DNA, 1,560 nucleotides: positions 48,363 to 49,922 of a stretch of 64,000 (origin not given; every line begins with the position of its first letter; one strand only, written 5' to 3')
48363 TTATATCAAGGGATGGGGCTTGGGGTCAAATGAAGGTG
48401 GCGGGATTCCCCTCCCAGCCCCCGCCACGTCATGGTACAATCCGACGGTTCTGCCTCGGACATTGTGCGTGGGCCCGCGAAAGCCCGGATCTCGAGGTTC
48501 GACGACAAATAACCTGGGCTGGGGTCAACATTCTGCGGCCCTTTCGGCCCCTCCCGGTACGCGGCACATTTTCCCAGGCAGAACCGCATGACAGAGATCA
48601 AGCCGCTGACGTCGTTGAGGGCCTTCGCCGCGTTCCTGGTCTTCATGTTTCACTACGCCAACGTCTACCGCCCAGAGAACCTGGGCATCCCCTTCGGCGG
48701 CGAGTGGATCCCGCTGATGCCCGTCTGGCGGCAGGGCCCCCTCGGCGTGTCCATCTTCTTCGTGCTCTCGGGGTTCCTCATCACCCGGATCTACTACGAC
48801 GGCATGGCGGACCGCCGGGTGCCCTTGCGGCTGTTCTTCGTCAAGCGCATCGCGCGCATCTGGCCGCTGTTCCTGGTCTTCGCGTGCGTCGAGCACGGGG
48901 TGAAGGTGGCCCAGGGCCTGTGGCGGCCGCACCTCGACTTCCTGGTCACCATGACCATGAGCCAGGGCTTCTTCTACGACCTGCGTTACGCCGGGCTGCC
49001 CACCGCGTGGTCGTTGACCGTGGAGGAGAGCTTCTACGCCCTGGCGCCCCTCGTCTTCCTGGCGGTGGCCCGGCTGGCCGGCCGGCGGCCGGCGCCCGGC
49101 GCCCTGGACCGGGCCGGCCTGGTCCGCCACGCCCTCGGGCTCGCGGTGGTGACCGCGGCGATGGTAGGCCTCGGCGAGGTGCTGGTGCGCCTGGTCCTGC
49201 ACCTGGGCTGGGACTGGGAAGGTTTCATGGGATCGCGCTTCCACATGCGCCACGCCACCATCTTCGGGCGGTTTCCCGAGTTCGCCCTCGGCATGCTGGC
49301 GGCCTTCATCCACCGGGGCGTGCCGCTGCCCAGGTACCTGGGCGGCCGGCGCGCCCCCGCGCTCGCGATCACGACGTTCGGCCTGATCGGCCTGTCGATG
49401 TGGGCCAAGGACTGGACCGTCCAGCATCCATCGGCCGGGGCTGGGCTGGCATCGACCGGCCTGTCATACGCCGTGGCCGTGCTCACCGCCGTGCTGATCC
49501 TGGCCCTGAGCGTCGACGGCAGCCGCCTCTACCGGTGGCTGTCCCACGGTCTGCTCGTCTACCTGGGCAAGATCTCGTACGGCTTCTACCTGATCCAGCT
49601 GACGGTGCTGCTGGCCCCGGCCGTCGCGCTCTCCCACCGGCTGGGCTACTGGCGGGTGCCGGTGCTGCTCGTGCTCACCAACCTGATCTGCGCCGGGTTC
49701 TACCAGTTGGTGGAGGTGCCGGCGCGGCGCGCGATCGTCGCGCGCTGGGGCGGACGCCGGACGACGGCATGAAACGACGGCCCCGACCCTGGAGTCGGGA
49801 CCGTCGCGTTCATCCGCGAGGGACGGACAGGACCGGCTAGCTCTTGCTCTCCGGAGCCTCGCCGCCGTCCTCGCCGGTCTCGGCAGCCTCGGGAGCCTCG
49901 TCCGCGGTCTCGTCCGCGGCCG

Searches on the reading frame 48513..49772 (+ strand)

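Call 89: search_protein_families(library=pfam, proteins=[window:48513-49772:+], max_evalue=0.001)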
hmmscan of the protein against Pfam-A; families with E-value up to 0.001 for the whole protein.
window:48513-49772:+ (419 aa): 1 family
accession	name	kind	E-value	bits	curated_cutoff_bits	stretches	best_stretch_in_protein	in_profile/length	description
PF01757.29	Acyl_transf_3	-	1.1e-24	87.5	31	1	34-395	6-323/326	Acyltransferase domain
